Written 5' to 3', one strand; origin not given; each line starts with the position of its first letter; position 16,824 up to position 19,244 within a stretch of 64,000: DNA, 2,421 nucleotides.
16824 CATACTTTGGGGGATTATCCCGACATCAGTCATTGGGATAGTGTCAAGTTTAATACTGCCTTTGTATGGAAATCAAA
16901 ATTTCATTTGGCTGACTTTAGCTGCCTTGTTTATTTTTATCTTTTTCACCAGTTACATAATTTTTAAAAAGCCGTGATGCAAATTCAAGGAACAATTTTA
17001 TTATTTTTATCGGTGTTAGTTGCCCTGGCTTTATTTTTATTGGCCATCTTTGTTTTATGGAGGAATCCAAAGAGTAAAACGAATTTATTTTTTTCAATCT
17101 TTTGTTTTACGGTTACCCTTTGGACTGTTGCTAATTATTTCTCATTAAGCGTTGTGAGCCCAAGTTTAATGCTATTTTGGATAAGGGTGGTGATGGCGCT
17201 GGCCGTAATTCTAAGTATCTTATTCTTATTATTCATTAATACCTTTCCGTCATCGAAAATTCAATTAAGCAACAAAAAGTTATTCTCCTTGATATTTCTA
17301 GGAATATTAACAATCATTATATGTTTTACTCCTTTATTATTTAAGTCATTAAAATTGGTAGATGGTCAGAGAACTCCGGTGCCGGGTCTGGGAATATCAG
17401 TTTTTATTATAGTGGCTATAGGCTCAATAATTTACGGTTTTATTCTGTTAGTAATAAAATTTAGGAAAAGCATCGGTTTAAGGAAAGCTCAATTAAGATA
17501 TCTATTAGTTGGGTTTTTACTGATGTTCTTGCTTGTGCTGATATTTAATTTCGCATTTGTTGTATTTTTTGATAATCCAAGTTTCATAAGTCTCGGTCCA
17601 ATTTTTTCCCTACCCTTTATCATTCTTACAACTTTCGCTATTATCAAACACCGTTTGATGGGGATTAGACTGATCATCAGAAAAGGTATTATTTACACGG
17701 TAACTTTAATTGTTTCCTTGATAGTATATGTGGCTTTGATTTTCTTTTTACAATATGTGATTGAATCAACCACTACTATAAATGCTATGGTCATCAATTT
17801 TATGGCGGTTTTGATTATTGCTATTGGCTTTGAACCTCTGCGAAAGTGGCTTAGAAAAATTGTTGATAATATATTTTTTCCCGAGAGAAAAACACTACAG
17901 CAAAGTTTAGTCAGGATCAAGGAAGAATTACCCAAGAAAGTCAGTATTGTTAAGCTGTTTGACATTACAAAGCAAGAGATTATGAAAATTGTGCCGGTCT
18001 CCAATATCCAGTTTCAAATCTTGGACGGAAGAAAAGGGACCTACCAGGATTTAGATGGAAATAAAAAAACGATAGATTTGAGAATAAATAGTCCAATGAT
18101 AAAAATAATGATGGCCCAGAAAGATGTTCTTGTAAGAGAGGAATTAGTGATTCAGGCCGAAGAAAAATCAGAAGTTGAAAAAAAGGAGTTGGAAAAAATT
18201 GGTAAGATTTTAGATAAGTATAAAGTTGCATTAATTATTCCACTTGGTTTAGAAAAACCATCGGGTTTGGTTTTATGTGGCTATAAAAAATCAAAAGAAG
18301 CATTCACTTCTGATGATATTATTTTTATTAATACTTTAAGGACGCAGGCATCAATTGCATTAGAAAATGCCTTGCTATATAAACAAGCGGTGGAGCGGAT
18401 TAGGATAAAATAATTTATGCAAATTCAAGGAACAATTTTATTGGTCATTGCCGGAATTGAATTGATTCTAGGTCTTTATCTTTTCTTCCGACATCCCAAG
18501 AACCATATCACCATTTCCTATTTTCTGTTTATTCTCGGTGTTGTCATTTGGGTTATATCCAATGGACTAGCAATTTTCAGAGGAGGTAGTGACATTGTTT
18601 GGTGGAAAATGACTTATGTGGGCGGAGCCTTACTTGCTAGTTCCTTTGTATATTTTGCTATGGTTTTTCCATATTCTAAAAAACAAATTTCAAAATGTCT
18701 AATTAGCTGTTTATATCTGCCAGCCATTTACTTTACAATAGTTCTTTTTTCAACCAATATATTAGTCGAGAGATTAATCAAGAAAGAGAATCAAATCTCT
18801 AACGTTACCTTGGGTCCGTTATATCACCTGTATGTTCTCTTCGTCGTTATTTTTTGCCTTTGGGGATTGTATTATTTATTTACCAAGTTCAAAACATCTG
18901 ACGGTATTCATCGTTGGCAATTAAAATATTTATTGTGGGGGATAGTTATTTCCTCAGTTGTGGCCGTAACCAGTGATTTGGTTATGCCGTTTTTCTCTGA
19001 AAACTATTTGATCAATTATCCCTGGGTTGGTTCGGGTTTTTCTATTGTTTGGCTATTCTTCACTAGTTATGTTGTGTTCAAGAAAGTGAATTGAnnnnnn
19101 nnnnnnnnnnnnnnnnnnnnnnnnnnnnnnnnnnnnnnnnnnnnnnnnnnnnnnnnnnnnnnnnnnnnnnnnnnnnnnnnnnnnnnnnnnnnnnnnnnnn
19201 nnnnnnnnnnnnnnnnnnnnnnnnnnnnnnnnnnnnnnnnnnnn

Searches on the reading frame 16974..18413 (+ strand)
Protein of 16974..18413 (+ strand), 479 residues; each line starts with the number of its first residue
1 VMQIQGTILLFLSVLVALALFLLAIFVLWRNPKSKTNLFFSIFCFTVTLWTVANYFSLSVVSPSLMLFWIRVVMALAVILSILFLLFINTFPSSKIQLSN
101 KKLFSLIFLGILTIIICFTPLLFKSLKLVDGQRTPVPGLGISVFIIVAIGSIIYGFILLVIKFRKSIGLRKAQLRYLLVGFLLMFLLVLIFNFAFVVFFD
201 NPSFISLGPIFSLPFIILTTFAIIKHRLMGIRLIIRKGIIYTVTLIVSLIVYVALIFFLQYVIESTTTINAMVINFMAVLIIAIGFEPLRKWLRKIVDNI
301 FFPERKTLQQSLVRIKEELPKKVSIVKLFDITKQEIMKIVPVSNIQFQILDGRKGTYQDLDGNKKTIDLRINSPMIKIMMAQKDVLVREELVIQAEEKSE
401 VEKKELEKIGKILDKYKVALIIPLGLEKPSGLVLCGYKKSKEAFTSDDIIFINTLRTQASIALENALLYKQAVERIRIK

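Call 52: search_protein_families(library=pfam, proteins=[window:16974-18413:+], max_evalue=0.001)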
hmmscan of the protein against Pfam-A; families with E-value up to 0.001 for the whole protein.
window:16974-18413:+ (479 aa): 1 family
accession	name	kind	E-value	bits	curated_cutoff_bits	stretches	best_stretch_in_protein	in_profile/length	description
PF16927.11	HisKA_7TM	-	6.2e-14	52.8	28.6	1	14-231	3-222/224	N-terminal 7TM region of histidine kinase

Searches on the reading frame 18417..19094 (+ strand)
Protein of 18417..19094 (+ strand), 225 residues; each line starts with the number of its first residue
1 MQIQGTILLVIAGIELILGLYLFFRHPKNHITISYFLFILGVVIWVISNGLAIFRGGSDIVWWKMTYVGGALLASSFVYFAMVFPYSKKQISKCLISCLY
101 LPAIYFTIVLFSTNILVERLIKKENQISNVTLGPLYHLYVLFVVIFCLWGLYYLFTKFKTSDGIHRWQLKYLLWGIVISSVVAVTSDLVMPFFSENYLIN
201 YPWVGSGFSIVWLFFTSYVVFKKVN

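Call 52: search_protein_families(library=pfam, proteins=[window:18417-19094:+], max_evalue=0.001)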
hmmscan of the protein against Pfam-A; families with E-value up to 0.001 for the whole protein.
window:18417-19094:+ (225 aa): 1 family
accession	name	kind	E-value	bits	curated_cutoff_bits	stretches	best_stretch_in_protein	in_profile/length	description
PF16927.11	HisKA_7TM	-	4.9e-15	56.4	28.6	1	8-213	2-213/224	N-terminal 7TM region of histidine kinase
